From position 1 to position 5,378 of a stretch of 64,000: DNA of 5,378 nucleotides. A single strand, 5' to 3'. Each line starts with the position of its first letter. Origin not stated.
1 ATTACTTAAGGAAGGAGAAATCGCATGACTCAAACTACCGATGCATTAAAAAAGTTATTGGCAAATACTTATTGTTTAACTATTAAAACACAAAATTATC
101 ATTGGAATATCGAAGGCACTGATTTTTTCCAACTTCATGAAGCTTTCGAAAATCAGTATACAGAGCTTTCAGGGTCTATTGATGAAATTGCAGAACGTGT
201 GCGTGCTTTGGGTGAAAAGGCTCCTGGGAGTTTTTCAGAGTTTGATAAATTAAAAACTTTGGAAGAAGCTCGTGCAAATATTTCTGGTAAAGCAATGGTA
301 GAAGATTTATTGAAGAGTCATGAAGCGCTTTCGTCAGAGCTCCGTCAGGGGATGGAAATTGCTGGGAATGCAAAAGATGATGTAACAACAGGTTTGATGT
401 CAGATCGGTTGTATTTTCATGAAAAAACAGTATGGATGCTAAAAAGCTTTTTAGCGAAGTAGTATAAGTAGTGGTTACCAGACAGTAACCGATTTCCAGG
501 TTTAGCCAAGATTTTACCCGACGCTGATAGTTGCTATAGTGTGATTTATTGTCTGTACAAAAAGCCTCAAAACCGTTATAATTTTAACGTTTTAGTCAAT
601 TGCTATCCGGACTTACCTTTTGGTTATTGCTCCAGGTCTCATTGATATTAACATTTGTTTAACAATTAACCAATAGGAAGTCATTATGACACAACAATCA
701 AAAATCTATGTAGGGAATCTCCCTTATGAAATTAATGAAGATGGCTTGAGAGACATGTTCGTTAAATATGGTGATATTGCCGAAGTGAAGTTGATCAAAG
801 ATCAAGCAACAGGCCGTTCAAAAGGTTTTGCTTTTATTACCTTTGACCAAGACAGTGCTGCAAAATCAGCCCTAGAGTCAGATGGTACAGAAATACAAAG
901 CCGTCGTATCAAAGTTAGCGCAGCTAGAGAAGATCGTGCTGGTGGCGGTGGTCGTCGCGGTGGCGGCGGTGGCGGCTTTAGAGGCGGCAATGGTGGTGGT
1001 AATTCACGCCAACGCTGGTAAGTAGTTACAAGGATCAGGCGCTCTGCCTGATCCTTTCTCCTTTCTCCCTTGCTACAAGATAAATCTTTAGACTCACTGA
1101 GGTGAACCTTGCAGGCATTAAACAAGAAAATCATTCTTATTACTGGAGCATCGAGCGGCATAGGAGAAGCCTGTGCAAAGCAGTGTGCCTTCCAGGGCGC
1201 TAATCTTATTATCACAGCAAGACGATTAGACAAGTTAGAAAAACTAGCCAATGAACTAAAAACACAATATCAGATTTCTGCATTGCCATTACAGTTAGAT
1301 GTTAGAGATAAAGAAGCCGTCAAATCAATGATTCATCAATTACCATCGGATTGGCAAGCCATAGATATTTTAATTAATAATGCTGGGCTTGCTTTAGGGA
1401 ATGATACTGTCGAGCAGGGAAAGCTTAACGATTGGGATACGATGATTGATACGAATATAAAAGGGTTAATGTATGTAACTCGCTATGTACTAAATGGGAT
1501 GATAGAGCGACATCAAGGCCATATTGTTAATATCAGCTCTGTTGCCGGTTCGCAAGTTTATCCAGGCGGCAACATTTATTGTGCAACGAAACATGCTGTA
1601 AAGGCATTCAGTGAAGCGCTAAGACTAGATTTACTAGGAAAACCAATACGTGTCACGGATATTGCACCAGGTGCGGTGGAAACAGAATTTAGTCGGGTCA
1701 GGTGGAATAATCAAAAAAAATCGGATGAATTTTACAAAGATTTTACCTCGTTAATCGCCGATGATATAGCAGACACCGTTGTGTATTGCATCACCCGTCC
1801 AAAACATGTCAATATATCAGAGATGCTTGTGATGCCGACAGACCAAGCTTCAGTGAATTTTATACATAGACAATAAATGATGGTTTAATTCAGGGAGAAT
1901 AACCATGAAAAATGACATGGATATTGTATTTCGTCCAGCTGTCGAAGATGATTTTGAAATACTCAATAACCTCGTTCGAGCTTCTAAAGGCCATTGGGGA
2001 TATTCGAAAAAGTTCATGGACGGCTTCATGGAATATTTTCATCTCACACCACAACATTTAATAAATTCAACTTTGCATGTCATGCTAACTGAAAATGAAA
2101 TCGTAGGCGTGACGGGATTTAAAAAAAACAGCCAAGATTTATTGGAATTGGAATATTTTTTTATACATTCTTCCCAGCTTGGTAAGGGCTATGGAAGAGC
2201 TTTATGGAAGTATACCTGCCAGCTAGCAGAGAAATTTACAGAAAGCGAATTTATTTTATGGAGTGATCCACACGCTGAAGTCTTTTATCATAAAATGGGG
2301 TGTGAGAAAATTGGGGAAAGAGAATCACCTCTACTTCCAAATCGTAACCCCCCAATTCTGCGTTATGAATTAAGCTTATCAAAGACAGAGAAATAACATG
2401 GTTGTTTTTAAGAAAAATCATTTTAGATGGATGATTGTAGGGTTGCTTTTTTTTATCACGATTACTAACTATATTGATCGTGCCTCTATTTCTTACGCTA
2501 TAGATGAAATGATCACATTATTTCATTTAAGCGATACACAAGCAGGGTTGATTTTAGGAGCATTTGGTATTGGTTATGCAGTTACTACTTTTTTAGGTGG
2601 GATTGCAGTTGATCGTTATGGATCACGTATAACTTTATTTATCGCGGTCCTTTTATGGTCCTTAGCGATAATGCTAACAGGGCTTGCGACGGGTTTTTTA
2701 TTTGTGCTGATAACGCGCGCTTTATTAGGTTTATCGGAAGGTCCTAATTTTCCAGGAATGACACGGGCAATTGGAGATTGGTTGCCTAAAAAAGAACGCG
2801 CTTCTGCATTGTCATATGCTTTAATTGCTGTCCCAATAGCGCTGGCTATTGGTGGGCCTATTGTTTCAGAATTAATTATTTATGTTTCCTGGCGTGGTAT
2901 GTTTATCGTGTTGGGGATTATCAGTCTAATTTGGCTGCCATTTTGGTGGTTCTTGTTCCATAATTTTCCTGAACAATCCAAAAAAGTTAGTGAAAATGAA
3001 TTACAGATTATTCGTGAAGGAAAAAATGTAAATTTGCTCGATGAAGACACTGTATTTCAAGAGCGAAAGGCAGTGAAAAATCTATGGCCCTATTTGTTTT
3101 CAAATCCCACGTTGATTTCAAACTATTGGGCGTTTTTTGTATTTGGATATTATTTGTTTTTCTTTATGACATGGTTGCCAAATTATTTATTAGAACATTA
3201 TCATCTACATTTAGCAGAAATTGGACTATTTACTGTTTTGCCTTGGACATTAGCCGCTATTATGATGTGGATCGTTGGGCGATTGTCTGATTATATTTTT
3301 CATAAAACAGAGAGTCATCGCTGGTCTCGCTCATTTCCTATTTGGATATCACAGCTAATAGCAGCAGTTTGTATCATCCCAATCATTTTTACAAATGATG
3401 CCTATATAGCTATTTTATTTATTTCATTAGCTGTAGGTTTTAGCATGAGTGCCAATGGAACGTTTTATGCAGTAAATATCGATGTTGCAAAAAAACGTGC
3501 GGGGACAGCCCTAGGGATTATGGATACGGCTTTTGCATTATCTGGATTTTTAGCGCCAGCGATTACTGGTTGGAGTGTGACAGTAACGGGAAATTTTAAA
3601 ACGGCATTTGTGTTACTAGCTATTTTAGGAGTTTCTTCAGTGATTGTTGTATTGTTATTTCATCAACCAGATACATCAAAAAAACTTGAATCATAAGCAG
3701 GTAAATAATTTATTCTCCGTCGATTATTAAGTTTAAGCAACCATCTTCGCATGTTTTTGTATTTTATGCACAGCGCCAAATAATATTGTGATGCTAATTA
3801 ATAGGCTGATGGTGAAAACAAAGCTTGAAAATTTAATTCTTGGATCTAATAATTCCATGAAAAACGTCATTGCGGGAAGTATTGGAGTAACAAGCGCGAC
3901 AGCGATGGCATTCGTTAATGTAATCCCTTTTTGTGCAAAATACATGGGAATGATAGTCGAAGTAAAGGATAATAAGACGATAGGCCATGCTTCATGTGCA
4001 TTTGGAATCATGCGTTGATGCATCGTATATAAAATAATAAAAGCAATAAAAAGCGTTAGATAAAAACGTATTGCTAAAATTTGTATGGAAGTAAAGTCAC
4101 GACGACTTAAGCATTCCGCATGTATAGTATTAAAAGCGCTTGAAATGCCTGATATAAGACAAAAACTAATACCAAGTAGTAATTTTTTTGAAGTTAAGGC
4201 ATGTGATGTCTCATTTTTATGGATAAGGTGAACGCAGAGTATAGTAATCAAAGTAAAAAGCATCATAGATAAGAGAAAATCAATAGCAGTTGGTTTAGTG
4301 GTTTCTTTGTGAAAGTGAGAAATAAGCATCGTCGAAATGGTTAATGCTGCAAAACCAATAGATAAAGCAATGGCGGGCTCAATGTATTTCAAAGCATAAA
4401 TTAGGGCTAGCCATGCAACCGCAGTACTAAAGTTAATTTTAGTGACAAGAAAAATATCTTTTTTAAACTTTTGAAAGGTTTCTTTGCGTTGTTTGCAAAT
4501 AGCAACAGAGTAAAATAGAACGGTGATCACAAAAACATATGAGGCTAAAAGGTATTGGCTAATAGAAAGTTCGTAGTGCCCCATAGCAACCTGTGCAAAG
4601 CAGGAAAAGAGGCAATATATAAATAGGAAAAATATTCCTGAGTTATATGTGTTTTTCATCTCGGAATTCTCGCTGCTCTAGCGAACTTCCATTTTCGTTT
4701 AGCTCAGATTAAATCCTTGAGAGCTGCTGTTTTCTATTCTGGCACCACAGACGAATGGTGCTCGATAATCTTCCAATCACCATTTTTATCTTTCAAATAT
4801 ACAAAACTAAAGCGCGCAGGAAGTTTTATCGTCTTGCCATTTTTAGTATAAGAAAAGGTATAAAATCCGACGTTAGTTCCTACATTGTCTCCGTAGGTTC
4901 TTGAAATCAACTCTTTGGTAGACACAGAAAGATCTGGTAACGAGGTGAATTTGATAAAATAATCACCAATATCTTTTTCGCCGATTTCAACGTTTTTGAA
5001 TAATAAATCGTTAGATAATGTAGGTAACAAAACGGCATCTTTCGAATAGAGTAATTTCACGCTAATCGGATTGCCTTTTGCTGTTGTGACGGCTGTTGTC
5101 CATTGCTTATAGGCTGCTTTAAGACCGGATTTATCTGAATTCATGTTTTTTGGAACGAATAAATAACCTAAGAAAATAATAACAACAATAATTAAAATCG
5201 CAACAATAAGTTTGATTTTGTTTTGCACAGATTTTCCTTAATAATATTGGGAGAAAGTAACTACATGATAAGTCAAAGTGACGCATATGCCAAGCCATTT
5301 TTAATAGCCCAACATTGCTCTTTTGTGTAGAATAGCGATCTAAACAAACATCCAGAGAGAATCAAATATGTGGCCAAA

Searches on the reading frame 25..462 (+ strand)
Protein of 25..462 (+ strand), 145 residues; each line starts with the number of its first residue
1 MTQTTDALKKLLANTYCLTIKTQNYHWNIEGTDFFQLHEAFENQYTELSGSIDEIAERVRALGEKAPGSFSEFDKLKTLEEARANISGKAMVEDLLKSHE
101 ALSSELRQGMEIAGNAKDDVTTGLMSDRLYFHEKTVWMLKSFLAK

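Call 56: find_encoding_contigs(protein=window:25-462:+, flank=10000, max_places=3)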
Protein window:25-462:+ (145 aa): 1 contig read that carries it; 1 place shown.
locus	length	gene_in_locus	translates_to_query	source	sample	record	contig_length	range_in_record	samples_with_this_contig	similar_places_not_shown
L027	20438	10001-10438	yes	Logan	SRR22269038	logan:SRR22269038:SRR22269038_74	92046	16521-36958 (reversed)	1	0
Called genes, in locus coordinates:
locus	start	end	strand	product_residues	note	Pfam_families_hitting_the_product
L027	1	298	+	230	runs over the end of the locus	PF12697:Abhydrolase_6, PF00561:Abhydrolase_1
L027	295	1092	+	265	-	PF01209:Ubie_methyltran, PF13489:Methyltransf_23, PF05148:Methyltransf_8 (faint), PF08241:Methyltransf_11, PF08242:Methyltransf_12, PF13649:Methyltransf_25, PF13847:Methyltransf_31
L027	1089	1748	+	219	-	PF01656:CbiA, PF13500:AAA_26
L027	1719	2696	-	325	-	PF08279:HTH_11, PF03099:BPL_LplA_LipB, PF02237:BPL_C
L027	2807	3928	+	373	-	PF00364:Biotin_lipoyl (faint), PF25973:BSH_CzcB (faint), PF25967:RND-MFP_C, PF25989:YknX_C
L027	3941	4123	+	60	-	-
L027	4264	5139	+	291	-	-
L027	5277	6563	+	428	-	PF07690:MFS_1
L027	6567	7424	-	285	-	PF01842:ACT (weak), PF00551:Formyl_trans_N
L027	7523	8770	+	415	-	PF00817:IMS, PF21999:IMS_HHH_1 (weak), PF11799:IMS_C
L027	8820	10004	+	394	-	PF01168:Ala_racemase_N, PF00842:Ala_racemase_C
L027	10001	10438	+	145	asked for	PF00210:Ferritin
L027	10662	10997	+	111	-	PF16367:RRM_7 (weak), PF16842:RRM_occluded (weak), PF00076:RRM_1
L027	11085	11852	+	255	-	PF00106:adh_short, PF08659:KR, PF02719:Polysacc_synt_2 (weak), PF13561:adh_short_C2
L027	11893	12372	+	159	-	PF00583:Acetyltransf_1, PF13673:Acetyltransf_10, PF13508:Acetyltransf_7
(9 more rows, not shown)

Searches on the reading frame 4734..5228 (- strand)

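Call 4: search_protein_families(library=pfam, proteins=[window:4734-5228:-], max_evalue=0.01)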
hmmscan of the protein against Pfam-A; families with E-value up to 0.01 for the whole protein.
window:4734-5228:- (164 aa): 4 families
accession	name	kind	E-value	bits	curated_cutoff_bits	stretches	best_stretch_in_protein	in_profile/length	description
PF08332.16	CaMKII_AD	-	2.8e-06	28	22.1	1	40-162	9-127/128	Calcium/calmodulin dependent protein kinase II association domain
PF14534.12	DUF4440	-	2.9e-05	24.9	25.2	1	37-154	2-107/107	Domain of unknown function (DUF4440)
PF20462.4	DUF6715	-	0.00018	21.5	27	1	64-156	94-181/192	Domain of unknown function (DUF6715)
PF13474.12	SnoaL_3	-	0.0097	16.7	22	0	126-162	84-119/121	SnoaL-like domain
